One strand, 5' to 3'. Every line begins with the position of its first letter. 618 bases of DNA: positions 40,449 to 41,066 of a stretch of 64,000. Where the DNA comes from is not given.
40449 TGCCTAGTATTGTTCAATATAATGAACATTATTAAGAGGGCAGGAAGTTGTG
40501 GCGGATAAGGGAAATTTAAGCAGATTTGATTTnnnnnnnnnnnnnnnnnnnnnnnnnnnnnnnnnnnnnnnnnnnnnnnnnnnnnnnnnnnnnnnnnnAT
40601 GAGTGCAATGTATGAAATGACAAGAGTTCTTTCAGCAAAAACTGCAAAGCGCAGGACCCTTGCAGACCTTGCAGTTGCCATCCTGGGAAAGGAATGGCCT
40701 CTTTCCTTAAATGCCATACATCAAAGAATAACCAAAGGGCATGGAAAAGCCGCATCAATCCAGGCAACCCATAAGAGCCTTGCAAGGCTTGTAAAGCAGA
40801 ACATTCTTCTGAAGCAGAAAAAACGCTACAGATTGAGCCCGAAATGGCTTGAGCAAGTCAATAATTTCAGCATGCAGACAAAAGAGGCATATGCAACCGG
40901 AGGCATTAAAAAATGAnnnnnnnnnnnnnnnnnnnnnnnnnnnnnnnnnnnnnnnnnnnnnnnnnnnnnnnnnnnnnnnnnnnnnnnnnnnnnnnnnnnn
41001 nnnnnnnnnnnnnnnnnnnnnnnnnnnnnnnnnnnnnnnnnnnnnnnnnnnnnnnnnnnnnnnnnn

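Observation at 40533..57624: ~360-bp direct repeats 16,730 bp apart, each followed by a different AT-rich radical-SAM cassette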

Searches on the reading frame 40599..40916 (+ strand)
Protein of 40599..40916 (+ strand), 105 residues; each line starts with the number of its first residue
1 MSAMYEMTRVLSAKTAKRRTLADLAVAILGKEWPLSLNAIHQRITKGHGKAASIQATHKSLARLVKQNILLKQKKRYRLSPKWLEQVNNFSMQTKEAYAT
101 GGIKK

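Call 6: search_protein_families(library=pfam, proteins=[window:40599-40916:+], max_evalue=0.01)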
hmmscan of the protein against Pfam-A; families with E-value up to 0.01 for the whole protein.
window:40599-40916:+ (105 aa): 0 families

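Call 10: find_homologous_proteins(query=window:40599-40916:+, max_evalue=0.01)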
Query window:40599-40916:+ (105 aa): 8 proteins with E <= 0.01 among 15 candidates.
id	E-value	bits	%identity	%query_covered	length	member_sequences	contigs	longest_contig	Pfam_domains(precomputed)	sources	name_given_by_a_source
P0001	5.3e-55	201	97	94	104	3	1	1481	-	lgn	-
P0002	3.1e-51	189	88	100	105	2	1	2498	-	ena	-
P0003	6.1e-50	185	85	100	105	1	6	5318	-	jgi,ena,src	-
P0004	1.6e-47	177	82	100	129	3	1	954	-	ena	-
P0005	1.9e-46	174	78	99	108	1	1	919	-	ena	-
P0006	2.9e-40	154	75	94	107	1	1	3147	-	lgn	-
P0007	8.7e-38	146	68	100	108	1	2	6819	-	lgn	-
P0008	2.9e-28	116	60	85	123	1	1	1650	-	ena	-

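Call 12: find_encoding_contigs(protein=P0003, flank=6000, max_places=8)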
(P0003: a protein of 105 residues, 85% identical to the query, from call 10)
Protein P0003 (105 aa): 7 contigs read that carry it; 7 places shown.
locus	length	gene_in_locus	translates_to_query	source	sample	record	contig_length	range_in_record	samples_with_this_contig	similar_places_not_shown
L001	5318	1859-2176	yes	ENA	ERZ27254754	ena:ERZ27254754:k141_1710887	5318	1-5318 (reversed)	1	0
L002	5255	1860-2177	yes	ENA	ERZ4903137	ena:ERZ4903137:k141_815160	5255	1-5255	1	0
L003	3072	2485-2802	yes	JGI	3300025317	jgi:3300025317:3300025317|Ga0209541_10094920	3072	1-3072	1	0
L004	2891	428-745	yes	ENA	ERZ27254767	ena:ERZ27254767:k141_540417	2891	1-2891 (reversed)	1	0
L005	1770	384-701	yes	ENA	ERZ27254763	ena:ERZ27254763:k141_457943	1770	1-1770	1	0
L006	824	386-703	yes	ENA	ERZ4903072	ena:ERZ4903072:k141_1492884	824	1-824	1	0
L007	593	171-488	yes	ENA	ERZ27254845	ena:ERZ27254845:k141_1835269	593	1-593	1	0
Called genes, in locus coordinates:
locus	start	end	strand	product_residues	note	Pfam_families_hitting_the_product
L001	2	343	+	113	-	?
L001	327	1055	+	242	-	PF00702:Hydrolase, PF13419:HAD_2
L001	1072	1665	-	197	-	PF02834:LigT_PEase (faint), PF13563:2_5_RNA_ligase2, PF06299:DUF1045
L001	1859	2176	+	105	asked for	-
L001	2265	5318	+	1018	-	?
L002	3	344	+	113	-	?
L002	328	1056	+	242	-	PF00702:Hydrolase, PF13419:HAD_2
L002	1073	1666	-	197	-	PF02834:LigT_PEase (faint), PF13563:2_5_RNA_ligase2, PF06299:DUF1045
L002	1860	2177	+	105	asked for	-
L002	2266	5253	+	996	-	?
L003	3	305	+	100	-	?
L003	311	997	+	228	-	PF01909:NTP_transf_2 (weak), PF18765:Polbeta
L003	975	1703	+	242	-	PF00702:Hydrolase, PF13419:HAD_2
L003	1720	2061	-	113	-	PF06299:DUF1045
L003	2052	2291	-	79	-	-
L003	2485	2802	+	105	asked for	-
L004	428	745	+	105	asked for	-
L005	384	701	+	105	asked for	-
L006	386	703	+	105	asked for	-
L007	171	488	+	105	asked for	-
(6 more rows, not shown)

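Call 13: find_encoding_contigs(protein=P0007, flank=7000, max_places=4)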
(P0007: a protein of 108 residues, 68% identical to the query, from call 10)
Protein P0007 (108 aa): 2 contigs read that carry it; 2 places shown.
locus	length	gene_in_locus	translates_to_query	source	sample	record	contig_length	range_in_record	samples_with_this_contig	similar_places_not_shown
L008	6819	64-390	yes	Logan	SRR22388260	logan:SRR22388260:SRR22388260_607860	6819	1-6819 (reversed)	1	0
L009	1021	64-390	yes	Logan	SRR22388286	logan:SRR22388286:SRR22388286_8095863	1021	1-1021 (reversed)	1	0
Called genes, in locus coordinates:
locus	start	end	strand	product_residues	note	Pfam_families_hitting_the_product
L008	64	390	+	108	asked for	-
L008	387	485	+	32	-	-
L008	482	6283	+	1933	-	PF00082:Peptidase_S8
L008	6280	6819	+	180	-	?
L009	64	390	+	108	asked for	-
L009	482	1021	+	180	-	?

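Call 14: find_encoding_contigs(protein=P0006, flank=4000, max_places=4)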
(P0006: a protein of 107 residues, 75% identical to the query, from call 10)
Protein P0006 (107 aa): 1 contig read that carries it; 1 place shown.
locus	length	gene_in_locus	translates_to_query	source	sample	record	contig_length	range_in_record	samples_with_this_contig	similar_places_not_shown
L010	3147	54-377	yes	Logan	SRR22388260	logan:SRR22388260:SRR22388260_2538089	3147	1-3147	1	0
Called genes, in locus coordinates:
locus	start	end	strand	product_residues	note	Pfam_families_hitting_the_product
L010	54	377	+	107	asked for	-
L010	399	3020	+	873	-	PF04055:Radical_SAM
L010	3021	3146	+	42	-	?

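Call 15: find_encoding_contigs(protein=P0001, flank=4000, max_places=4)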
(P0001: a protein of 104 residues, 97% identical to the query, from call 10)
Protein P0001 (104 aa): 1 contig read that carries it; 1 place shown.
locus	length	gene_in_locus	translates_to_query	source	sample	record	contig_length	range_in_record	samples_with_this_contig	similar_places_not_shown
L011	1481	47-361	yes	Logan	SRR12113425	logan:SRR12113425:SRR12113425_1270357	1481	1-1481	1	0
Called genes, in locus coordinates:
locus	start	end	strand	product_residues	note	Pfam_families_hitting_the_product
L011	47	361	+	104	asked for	-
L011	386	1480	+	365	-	?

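Call 16: find_encoding_contigs(protein=P0002, flank=4000, max_places=4)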
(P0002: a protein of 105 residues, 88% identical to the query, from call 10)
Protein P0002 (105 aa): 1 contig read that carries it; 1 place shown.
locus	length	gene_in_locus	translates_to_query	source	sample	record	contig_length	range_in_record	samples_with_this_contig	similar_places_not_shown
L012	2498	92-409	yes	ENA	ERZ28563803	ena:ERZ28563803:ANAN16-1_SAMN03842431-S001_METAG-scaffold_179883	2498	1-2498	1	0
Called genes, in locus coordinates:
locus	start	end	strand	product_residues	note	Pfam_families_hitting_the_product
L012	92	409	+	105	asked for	-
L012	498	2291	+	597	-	PF00082:Peptidase_S8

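Call 17: find_encoding_contigs(protein=P0008, flank=4000, max_places=4)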
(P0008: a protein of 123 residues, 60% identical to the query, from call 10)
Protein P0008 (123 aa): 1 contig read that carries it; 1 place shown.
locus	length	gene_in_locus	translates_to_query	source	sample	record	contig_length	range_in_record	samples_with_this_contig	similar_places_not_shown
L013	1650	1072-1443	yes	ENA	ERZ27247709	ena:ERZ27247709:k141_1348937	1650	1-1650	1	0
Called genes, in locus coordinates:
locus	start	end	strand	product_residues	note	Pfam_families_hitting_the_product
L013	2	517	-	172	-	?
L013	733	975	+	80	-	-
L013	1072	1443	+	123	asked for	-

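Call 25: find_related_loci(query=A2, collection=genome_contigs, flank=10000)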
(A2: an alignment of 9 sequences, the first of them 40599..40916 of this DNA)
Query A2 (105 aa) in genome_contigs; peptide patterns used: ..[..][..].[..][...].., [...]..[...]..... (x = any residue, [..] = any of these).
30 stretches matched a pattern; 2 encode a relative of the query (tblastn E <= 1e-3); 2 distinct loci.
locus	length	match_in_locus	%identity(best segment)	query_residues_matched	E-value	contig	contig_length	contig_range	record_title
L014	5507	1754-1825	63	39-62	7e-5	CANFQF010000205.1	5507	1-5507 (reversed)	MAG: Comamonadaceae bacterium isolate Jr-14may18-205 genome assembly, contig: Jr-14may18-C23605, whole genome shotgun se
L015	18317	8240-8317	58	41-64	9e-5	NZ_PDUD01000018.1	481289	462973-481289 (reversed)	Flavilitoribacter nigricans DSM 23189 = NBRC 102662 contig18, whole genome shotgun sequence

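Call 26: find_related_loci(query=A2, collection=metagenome_contigs, flank=10000)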
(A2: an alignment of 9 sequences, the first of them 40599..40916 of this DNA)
Query A2 (105 aa) in metagenome_contigs; peptide patterns used: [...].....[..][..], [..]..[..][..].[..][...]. (x = any residue, [..] = any of these).
220 stretches matched a pattern; 3 encode a relative of the query (tblastn E <= 1e-3); 3 distinct loci.
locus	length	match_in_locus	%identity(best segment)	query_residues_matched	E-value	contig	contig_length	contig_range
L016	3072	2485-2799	85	1-105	1e-58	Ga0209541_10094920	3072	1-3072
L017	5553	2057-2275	34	19-91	3e-17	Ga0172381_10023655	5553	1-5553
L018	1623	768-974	35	23-91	2e-13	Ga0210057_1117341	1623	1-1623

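Call 40: search_protein_families(library=pfam, proteins=[window:40599-40916:+, L008:6280-6819:+, L008:482-6283:+], max_evalue=5)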
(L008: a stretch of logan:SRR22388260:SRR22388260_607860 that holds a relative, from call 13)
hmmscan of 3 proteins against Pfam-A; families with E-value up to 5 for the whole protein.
window:40599-40916:+ (105 aa): 2 families
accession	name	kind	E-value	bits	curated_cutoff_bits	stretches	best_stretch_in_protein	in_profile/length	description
PF14225.11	MOR2-PAG1_C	-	0.03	14.5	25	1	4-67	23-86/252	Cell morphogenesis C-terminal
PF11784.13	DUF3320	-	0.065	13.7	25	1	16-49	7-40/50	Protein of unknown function (DUF3320)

L008:6280-6819:+ (180 aa): 3 families
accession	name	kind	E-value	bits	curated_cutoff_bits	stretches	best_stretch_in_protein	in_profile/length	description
PF24090.1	DUF7375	-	0.11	13.2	27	1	15-53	52-90/118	Family of unknown function (DUF7375)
PF20284.3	CTD8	-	0.14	12.9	27.6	1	12-72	30-91/127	C-terminal domain 8 of the ABC-three component (ABC-3C) systems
PF15586.11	Imm8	-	0.14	12.8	27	1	58-91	81-114/114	Immunity protein 8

L008:482-6283:+ (1933 aa): 1 family
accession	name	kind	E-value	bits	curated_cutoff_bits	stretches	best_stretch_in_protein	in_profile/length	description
PF00082.27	Peptidase_S8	-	6.1e-56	190.3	21.8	1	246-503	1-288/288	Subtilase family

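Call 45: predict_structure(alignment_id=A2)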
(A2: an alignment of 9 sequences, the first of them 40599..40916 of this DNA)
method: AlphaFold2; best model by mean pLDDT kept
length: 105 residues; sequences in the alignment: 9
mean_pLDDT: 59.8   pTM: 0.46
mean pLDDT of the five models: 59.8, 59.6, 57.5, 57.4, 57.1
residues with pLDDT >= 90: 0; 70-90: 28; 50-70: 50; < 50: 27
segments of 3 or more residues with pLDDT < 50: 1-18, 76-78, 101-105
pLDDT, mean of each block of 10 residues (from residue 1): 42 47 69 71 72 71 64 51 64 58 39
secondary structure, 60 per line:
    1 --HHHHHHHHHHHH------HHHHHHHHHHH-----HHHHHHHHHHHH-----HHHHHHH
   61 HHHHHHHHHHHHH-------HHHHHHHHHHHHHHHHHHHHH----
elements in order: H3-14 H21-31 H37-48 H54-73 H81-101

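Call 49: search_solved_structures(query=A5, max_evalue=10, show_alignments=2)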
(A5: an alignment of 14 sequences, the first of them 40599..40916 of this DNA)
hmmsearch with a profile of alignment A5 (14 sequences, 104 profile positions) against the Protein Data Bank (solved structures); distinct sequences matched with E-value up to 10: 9.
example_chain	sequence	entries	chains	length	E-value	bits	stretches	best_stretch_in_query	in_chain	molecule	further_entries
1r7j_A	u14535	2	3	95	0.06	16.5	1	42-97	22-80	Conserved hypothetical protein Sso10a | Sso10a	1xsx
5idl_A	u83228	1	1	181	0.18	15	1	18-51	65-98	Germline-targeting HIV-1 gp120 engineered outer domain, eOD-GT8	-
6d2p_C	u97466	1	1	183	0.18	14.9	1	18-51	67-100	Germline-targeting HIV-1 gp120 engineered outer domain eOD-GT8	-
5ies_C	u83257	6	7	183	0.19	14.9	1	18-51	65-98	Germline-targeting HIV-1 gp120 engineered outer domain eOD-GT8 | eOD-GT8 engineered mutant of gp120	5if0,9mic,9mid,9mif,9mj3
9cf6_G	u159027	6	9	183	0.19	14.9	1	18-51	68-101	Germline-targeting HIV-1 gp120 engineered outer domain eODgt8 | Germline-targeting HIV-1 gp120 engineered outer domain eOD-GT8-mingly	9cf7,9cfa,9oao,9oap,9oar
6p8n_C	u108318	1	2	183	0.21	14.8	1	18-73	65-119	Env outer domain eOD-GT8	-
9oaq_C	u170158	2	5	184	0.22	14.7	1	18-51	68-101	Germline-targeting HIV-1 gp120 engineered outer domain eOD-GT8-mingly-N276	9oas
2xig_A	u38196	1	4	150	0.3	14.3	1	10-79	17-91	FERRIC UPTAKE REGULATION PROTEIN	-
6fi9_A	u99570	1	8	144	1.2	12.3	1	15-96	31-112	Transcriptional regulator ZitR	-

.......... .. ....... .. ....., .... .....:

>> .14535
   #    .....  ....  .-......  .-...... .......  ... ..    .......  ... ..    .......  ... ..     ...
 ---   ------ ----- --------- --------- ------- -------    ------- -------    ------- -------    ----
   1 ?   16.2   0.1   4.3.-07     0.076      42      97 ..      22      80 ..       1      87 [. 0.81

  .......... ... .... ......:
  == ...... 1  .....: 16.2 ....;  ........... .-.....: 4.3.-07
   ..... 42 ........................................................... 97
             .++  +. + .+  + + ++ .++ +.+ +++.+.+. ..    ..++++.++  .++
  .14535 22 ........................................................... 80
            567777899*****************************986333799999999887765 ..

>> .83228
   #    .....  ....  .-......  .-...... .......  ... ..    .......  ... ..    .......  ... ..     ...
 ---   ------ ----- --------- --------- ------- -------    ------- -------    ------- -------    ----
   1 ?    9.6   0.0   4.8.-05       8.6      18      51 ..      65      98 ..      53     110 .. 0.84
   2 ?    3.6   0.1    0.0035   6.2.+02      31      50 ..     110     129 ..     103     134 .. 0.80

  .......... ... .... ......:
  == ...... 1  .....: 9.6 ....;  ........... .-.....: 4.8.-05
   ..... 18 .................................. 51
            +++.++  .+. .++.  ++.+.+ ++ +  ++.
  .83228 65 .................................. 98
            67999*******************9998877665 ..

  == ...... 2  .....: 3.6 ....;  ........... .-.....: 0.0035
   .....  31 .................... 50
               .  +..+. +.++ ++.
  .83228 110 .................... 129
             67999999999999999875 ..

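Call 51: find_encoding_contigs(protein=P0004, flank=2000, max_places=3)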
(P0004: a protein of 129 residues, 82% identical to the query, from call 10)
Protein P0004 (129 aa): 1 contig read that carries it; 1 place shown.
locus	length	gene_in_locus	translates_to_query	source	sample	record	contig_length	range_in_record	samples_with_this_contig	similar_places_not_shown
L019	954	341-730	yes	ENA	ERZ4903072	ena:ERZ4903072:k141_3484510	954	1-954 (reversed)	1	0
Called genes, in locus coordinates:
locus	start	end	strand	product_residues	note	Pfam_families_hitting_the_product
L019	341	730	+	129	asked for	-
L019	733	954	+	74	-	?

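Call 52: find_encoding_contigs(protein=P0005, flank=2000, max_places=3)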
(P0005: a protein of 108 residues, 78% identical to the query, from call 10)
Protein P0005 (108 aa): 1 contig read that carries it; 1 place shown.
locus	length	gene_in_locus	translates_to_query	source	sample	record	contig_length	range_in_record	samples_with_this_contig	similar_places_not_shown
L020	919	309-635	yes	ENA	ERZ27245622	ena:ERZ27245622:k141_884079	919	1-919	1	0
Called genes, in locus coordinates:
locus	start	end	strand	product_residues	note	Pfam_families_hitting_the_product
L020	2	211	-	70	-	?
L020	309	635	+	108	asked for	-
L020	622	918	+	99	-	?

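Call 55: find_related_loci(query=A5, collection=viral_contigs, flank=8000)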
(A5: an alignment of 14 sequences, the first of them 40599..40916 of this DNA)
Query A5 (105 aa) in viral_contigs; peptide patterns used: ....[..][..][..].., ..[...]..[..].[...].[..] (x = any residue, [..] = any of these).
17 stretches matched a pattern, but none encodes a relative of the query by tblastn (E <= 1e-3).

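Call 56: predict_structure(alignment_id=A5)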
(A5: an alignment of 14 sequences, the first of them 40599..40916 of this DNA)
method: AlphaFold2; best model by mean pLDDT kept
length: 105 residues; sequences in the alignment: 14
mean_pLDDT: 64.4   pTM: 0.47
mean pLDDT of the five models: 64.4, 64.1, 63.9, 60.0, 59.0
residues with pLDDT >= 90: 0; 70-90: 47; 50-70: 35; < 50: 23
segments of 3 or more residues with pLDDT < 50: 1-17, 101-105
pLDDT, mean of each block of 10 residues (from residue 1): 40 50 74 74 75 76 73 62 71 60 44
secondary structure, 60 per line:
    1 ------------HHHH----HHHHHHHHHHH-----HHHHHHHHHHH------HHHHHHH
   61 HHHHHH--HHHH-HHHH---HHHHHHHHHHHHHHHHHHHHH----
elements in order: H13-16 H21-31 H37-47 H54-66 H69-72 H74-77 H81-101

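Call 62: fold_search(model_id=the predicted structure, library=pdb)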
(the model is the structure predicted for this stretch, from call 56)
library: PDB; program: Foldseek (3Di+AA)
matches with E <= 10: 38; with E <= 0.001: 0
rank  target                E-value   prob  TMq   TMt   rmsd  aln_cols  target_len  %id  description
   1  7asv_A                2.4e+00  0.30  0.31  0.22   4.6        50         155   22  Crystal structure of tWHD2 of Rpc5 subunit of human RNA Polymerase III (released 2020-12-30)
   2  3mwm_B                2.7e+00  0.47  0.40  0.34   2.9        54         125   20  Graded expression of zinc-responsive genes through two regulatory zinc-binding sites in Zur (released 2011-03-16)
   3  4f71_B                2.7e+00  0.12  0.30  0.18  10.7        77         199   13  Crystal structure of had family enzyme bt-2542 (target efi-501088) from Bacteroides thetaiotaomicron, wild-type protei (released 2012-06-20)
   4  4f71_A                2.9e+00  0.13  0.30  0.18   9.7        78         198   13  Crystal structure of had family enzyme bt-2542 (target efi-501088) from Bacteroides thetaiotaomicron, wild-type protei (released 2012-06-20)
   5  3mwm_A                3.1e+00  0.44  0.40  0.34   2.9        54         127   20  Graded expression of zinc-responsive genes through two regulatory zinc-binding sites in Zur (released 2011-03-16)
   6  2o03                  3.1e+00  0.30  0.35  0.29   6.1        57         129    9  Crystal structure of FurB from M. tuberculosis- a Zinc uptake regulator (released 2007-02-13)
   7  4lmy_A                3.1e+00  0.25  0.36  0.27   6.5        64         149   19  Structure of GAS PerR-Zn-Zn (released 2014-04-02)
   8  1xl3_B                3.4e+00  0.15  0.40  0.25   6.1        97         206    9  Complex structure of Y.pestis virulence Factors YopN and TyeA (released 2005-03-22)
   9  7xvl_o                3.6e+00  0.57  0.43  0.57   1.7        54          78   20  Crystal Structure of Nucleosome-H1.0 Linker Histone Assembly (sticky-169an DNA fragment) (released 2023-05-24)
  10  7vwv_B                3.6e+00  0.44  0.39  0.53   3.4        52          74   19  The crystal structure of African swine fever virus I73R (released 2022-11-16)
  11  5t16_N                3.8e+00  0.03  0.19  0.18  15.3       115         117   10  Crystal structure of yeast RNase III (Rnt1p) complexed with a non-hydrolyzable RNA substrate analog (released 2017-02-08)
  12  4dcc                  4.1e+00  0.10  0.30  0.18  10.0        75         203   13  Crystal structure of had family enzyme bt-2542 from bacteroides thetaiotaomicron (target efi-501088) (released 2012-02-22)
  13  3hhh_B                5.4e+00  0.28  0.39  0.40   6.0        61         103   16  Crystal structure of transcriptional regulator, a member of PadR family, from Enterococcus faecalis V583 (released 2009-06-02)
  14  4ray_A                5.4e+00  0.25  0.41  0.33   5.7        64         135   12  Crystal structure of Magnetospirillum gryphiswaldense MSR-1 Apo-Fur (released 2015-07-15)
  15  4mtd_B                6.0e+00  0.21  0.41  0.30   5.1        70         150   13  Zinc Uptake Regulator Complexed With Zinc AND DNA (released 2014-11-05)
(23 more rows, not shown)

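Call 69: find_homologous_proteins(query=A5, max_evalue=0.001)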
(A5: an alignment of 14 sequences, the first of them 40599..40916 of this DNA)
Query A5 (14 sequences) (105 aa, profile of the alignment): 96 proteins with E <= 0.001 among 1496 candidates.
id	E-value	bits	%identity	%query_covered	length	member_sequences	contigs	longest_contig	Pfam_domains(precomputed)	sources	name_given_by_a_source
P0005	4.2e-44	167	78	99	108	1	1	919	-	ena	-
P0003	6.2e-43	163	85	100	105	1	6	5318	-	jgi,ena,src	-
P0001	1.2e-42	162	97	94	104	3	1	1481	-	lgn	-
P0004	1.5e-42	161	82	100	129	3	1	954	-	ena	-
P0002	4.0e-42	160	88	100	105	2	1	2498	-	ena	-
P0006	1.0e-40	156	75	94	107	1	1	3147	-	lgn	-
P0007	2.5e-38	148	68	100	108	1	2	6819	-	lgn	-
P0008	1.8e-34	136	60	85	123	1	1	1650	-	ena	-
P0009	1.8e-34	136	31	83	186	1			-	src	-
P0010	4.2e-33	131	35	66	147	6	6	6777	-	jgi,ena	-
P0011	2.9e-29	119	33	83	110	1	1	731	-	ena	-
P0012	4.5e-29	118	33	63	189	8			-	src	-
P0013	6.5e-29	118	32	81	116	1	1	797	-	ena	-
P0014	3.0e-28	116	28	85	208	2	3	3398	-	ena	-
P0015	7.8e-27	111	34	75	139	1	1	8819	-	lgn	-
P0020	7.9e-25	105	38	75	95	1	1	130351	-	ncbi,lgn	-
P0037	2.2e-22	97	43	77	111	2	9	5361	-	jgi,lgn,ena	-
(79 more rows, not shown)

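Call 70: find_encoding_contigs(protein=P0037, flank=3500, max_places=9)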
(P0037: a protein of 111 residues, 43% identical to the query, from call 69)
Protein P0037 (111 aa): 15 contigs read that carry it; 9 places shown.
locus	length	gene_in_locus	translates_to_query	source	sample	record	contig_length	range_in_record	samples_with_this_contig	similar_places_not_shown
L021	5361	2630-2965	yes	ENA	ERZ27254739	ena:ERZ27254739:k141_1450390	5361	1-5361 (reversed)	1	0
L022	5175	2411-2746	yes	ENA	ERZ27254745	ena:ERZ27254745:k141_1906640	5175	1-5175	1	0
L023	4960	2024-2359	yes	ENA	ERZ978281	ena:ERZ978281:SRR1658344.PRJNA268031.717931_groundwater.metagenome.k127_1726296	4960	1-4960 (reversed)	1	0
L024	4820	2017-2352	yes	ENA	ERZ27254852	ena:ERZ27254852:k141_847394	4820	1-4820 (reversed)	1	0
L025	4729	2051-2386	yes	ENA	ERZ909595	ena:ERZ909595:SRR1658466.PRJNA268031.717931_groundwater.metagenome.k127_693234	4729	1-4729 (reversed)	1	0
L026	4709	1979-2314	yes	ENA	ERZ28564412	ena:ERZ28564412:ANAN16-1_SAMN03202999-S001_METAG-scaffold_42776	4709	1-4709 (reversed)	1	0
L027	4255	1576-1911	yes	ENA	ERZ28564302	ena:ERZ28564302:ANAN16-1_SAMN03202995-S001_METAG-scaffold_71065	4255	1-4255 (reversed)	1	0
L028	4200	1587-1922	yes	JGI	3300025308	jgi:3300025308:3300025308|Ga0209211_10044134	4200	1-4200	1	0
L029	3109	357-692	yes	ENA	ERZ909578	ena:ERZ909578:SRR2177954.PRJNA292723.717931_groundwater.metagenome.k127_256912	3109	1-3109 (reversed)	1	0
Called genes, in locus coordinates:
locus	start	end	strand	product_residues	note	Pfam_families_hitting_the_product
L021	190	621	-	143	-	PF01797:Y1_Tnp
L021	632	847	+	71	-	-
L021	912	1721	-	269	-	-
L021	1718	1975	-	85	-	-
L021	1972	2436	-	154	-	PF01978:TrmB (faint), PF13412:HTH_24 (weak), PF01037:AsnC_trans_reg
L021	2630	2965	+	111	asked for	-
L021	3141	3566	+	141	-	-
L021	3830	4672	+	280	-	PF02498:Bro-N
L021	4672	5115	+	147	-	-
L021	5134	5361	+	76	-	?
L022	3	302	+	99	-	?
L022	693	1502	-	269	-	-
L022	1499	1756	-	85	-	-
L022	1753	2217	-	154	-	PF01978:TrmB (faint), PF13412:HTH_24 (weak), PF01037:AsnC_trans_reg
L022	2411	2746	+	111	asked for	-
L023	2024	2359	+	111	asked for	-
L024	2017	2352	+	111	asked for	-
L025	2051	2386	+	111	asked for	-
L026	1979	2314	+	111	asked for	-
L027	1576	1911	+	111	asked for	-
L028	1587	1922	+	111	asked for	-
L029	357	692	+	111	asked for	-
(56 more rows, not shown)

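Call 71: find_encoding_contigs(protein=P0020, flank=6000, max_places=2)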
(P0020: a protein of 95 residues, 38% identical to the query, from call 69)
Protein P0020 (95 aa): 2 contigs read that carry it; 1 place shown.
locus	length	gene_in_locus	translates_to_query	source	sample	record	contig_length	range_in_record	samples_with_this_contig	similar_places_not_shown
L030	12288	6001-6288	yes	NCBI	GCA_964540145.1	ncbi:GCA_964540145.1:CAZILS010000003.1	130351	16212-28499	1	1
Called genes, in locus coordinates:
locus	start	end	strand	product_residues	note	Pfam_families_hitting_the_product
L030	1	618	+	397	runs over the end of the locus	PF00070:Pyr_redox (faint), PF00890:FAD_binding_2, PF01266:DAO (weak), PF01494:FAD_binding_3, PF03486:HI0933_like (weak), PF07992:Pyr_redox_2, PF12831:FAD_oxidored (weak), PF13450:NAD_binding_8, +1 more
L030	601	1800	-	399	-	PF01593:Amino_oxidase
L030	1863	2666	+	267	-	PF12837:Fer4_6 (faint), PF13237:Fer4_10 (weak), PF12838:Fer4_7 (weak), PF13187:Fer4_9 (weak), PF00037:Fer4 (weak)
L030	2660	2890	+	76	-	PF00037:Fer4 (faint), PF12797:Fer4_2 (faint), PF12837:Fer4_6, PF13237:Fer4_10 (faint), PF14697:Fer4_21 (weak), PF25160:LdpA_Fe-S-bd (faint), PF13187:Fer4_9, PF12838:Fer4_7 (weak), +1 more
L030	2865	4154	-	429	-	PF08495:FIST (weak)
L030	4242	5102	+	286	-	PF01891:CbiM, PF13190:PDGLE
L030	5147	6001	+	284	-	-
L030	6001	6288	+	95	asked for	-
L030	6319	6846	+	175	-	-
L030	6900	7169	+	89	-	-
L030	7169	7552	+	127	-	-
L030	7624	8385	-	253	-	-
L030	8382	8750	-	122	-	-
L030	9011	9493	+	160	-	PF00330:Aconitase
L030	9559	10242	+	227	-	PF00330:Aconitase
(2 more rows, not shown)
